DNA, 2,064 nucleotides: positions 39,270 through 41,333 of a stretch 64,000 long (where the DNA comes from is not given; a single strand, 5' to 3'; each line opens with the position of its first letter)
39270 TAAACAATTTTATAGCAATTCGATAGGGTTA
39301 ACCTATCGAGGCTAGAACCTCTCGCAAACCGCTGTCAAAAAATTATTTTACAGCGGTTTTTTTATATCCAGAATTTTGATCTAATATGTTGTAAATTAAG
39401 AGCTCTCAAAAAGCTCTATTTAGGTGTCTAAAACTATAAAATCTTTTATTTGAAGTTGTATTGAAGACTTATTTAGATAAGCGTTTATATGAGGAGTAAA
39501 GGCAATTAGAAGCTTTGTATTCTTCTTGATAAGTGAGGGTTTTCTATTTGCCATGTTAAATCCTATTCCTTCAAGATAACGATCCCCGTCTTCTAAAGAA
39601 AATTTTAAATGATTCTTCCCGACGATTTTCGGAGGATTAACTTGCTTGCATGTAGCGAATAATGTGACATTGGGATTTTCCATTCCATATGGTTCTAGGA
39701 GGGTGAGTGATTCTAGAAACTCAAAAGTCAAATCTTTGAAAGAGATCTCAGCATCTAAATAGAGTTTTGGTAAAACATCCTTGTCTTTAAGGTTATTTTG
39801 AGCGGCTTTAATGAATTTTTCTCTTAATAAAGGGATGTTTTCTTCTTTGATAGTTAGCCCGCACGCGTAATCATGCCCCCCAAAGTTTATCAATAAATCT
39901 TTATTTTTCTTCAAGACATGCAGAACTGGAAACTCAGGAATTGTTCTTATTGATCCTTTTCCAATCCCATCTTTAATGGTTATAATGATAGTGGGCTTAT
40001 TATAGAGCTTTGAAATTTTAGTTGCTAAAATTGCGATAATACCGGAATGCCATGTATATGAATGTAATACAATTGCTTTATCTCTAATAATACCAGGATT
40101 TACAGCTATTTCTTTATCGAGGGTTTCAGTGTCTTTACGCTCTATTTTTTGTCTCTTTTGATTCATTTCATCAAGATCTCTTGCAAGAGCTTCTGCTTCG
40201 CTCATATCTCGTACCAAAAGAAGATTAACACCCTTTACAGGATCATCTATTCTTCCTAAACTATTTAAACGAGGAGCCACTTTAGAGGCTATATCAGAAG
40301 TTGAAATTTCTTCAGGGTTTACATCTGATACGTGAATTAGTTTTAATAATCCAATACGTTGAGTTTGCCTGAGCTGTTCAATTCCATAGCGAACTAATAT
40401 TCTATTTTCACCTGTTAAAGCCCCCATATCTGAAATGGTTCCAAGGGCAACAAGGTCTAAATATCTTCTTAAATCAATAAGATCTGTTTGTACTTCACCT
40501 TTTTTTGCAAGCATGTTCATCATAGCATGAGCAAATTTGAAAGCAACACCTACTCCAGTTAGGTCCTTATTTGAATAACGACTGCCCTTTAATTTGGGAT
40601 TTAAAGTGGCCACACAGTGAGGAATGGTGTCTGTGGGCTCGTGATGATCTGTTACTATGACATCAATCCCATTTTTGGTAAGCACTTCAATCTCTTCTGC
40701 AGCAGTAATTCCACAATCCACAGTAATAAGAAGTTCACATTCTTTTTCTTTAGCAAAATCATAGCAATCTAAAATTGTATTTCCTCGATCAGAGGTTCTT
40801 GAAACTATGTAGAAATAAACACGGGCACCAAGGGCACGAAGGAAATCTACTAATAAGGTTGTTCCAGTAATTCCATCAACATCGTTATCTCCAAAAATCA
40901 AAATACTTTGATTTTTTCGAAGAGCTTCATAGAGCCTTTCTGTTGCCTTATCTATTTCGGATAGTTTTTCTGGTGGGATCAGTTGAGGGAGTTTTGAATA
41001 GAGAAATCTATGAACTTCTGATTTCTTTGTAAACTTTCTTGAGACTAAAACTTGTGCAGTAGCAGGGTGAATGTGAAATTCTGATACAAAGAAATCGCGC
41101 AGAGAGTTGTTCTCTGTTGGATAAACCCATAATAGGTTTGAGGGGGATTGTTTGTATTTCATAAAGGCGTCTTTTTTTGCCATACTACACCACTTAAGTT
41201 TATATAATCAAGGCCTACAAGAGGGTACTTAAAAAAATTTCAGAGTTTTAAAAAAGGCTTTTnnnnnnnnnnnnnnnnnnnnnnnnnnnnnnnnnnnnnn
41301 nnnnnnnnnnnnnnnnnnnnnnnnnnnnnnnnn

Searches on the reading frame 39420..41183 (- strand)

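Call 43: search_protein_families(library=ncbifam, proteins=[window:39420-41183:-])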
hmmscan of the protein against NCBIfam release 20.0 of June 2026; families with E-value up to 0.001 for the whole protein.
window:39420-41183:- (587 aa): 5 families
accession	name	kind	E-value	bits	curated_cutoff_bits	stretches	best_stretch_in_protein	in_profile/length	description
TIGR00644.1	recJ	equivalog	1.3e-162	541.9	396.9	1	39-582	2-546/546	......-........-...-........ exonuclease RecJ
NF008290.0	PRK11070.1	equivalog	1.8e-93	314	900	1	39-582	23-574/577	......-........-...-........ exonuclease RecJ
NF053576.1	RecJ_archaeal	equivalog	4.9e-19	68.5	360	1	83-270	3-171/452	RecJ family nuclease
NF040701.1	RecJ_Meth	equivalog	1.2e-11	44.1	550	1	90-266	6-165/449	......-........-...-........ exonuclease RecJ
NF053575.1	GAN_nuclease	exception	1.6e-07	30.3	850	1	90-223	23-150/467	GINS-associated RecJ family nuclease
